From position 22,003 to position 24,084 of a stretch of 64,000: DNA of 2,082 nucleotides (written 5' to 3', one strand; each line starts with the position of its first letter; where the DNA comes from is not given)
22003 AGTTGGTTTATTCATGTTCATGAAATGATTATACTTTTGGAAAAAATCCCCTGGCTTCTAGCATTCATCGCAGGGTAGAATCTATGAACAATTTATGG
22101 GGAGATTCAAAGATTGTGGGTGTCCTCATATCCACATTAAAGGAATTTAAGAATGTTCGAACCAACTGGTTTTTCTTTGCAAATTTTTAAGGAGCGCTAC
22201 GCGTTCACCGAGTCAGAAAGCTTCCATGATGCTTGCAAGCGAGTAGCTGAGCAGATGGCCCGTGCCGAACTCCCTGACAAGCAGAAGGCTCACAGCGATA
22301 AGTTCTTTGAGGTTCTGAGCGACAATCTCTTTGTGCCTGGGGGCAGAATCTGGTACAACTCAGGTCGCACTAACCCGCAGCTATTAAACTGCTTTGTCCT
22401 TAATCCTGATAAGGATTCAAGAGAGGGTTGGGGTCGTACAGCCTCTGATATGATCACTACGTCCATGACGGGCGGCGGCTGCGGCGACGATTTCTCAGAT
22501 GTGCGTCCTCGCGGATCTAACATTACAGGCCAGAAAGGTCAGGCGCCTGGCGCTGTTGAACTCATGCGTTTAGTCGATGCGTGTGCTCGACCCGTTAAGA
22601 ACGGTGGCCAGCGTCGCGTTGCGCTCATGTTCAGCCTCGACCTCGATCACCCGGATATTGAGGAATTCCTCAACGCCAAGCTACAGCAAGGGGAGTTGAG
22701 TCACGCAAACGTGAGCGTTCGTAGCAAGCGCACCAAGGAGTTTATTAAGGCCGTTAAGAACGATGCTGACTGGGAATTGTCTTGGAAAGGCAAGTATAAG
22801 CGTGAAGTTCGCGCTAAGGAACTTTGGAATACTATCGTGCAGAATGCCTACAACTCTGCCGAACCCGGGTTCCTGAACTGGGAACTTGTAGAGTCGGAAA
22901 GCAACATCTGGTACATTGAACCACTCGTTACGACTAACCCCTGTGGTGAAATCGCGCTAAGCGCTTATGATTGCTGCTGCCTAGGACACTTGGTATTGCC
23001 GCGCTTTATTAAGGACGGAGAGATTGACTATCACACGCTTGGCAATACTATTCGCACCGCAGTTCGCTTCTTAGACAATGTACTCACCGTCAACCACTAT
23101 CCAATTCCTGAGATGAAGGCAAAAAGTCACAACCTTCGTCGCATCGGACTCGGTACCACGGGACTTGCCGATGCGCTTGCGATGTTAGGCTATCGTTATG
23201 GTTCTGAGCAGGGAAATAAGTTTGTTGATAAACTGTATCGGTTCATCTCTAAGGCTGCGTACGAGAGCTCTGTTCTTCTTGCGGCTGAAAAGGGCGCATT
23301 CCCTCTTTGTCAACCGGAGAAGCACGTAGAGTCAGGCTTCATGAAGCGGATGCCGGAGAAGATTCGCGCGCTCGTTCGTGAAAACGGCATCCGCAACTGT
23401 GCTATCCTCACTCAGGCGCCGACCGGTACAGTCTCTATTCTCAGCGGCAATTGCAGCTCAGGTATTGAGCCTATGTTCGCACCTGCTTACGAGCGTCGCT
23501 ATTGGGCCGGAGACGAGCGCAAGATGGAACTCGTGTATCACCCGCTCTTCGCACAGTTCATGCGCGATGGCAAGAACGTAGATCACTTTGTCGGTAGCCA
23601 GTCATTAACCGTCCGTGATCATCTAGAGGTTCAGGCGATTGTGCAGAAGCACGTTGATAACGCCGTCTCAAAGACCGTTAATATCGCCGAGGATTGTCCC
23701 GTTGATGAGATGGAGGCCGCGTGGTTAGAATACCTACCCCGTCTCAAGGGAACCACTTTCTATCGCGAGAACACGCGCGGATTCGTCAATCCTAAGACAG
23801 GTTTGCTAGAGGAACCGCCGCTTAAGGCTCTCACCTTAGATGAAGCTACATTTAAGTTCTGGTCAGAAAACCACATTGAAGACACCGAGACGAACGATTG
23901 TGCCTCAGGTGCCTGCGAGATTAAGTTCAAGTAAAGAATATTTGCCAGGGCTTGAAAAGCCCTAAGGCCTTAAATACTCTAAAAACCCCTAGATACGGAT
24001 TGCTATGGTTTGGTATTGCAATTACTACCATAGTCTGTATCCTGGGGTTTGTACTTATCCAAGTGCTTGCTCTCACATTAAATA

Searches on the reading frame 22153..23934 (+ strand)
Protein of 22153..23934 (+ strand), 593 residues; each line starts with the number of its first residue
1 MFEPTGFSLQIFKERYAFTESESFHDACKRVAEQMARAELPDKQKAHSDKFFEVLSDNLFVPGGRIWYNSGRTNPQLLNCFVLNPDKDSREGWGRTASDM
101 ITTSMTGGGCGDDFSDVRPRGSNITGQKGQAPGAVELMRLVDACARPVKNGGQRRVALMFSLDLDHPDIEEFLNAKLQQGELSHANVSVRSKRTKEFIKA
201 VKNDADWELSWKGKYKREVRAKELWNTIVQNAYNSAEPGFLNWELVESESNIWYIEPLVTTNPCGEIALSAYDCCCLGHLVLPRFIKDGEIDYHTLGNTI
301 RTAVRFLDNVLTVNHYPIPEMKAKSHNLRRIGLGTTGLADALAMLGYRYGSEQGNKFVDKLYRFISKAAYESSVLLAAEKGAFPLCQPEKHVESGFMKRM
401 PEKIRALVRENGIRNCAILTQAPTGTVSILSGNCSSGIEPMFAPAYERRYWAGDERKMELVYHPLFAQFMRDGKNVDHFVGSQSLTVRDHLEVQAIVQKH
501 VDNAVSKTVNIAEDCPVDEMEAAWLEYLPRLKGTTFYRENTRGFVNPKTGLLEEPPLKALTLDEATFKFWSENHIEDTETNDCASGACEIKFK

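Call 8: search_protein_families(library=pfam, proteins=[window:22153-23934:+], max_evalue=0.01)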
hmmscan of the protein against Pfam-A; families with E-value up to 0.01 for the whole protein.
window:22153-23934:+ (593 aa): 3 families
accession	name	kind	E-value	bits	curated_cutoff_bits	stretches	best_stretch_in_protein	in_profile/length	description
PF02867.20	Ribonuc_red_lgC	-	1.4e-93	314.8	23.9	1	79-525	2-510/523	Ribonucleotide reductase, barrel domain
PF00317.26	Ribonuc_red_lgN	-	7.9e-12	45.5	28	1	3-74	2-76/77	Ribonucleotide reductase, all-alpha domain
PF21995.1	RNR-II_ins_dom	-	0.0095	16.6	27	0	88-141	41-100/107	B12-dependent ribonucleotide reductase, insertion domain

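Call 35: search_dna_similar(query=window:22153-23934:+, collection=phages, mode=protein, max_rows=12, max_evalue=1e-10)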
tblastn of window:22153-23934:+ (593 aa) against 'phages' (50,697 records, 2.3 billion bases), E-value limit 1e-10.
Records with a match: 2005; places in all: 2007; records where one place covers at least 80% of the query: 1167.
Best place of each record, by identity: <60% 2005.
By first word of the organism name: Mycobacterium 706; Streptomyces 178; Pseudomonas 127; Bacillus 76; Synechococcus 72; Aeromonas 60; Listeria 55; Staphylococcus 51; Escherichia 51; Rhodococcus 45; and 88 more.
By host as written in the record: Mycobacterium smegmatis mc2 155 521; - 107; Mycobacterium smegmatis mc#155 96; Synechococcus 55; Listeria monocytogenes 46; Pseudomonas aeruginosa 41; Rhodococcus erythropolis RIA 643 37; Streptomyces lividans JI 1326 31; and 354 more.
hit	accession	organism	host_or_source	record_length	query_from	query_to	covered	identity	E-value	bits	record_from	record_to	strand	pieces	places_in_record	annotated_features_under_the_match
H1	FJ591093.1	Silicibacter phage DSS3phi2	Ruegeria pomeroyi (strain DSS3)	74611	4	540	91%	38.8%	5e-111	371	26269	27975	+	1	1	putative ribonucleoside-diphosphate redutase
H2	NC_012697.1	Silicibacter phage DSS3phi2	Ruegeria pomeroyi DSS-3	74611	4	540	91%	38.8%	5e-111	371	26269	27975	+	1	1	ribonucleotide reductase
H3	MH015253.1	Ruegeria phage vB_RpoP-V21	Ruegeria pomeroyi DSS-3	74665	4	540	91%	38.8%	5e-111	371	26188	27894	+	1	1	putative ribonucleoside-diphosphate reductase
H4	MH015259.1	Ruegeria phage vB_RpoP-V17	Ruegeria pomeroyi DSS-3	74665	4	540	91%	38.8%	5e-111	371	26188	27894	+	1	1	putative ribonucleoside-diphosphate reductase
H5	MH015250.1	Ruegeria phage vB_RpoP-V12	Ruegeria pomeroyi DSS-3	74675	4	540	91%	38.8%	5e-111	371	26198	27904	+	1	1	putative ribonucleoside-diphosphate reductase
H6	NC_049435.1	Ruegeria phage vB_RpoP-V12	Ruegeria pomeroyi DSS-3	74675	4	540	91%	38.8%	5e-111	371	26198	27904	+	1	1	ribonucleotide reductase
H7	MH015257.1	Ruegeria phage vB_RpoP-V14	Ruegeria pomeroyi DSS-3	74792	4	540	91%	38.8%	5e-111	371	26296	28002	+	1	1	ribonucleotide reductase of class II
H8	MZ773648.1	Dinoroseobacter phage vB_DshP-R7L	Dinoroseobacter shibae DFL12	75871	7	564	94%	37.0%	4e-102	345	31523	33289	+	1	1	ribonucleotide reductase large subunit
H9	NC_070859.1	Dinoroseobacter phage vB_DshP-R7L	Dinoroseobacter shibae DFL12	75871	7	564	94%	37.0%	4e-102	345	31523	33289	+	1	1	ribonucleotide reductase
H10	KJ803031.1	Dinoroseobacter phage vBDshPR2C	Dinoroseobacter shibae DFL12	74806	4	540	91%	37.9%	6e-110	368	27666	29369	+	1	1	putative ribonucleoside-diphosphate redutase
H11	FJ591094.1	Sulfitobacter phage EE36phi1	Sulfitobacter sp. EE36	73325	4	540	91%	37.9%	2e-108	363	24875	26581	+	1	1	putative ribonucleoside-diphosphate redutase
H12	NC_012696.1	Sulfitobacter phage EE36phi1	Sulfitobacter sp. EE-36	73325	4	540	91%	37.9%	2e-108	363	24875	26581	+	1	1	ribonucleotide reductase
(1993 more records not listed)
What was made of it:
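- Tried and rejected: The ribonucleotide reductase gives only about 39% identity to N4-like roseophages, which is uninformative (call 35).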
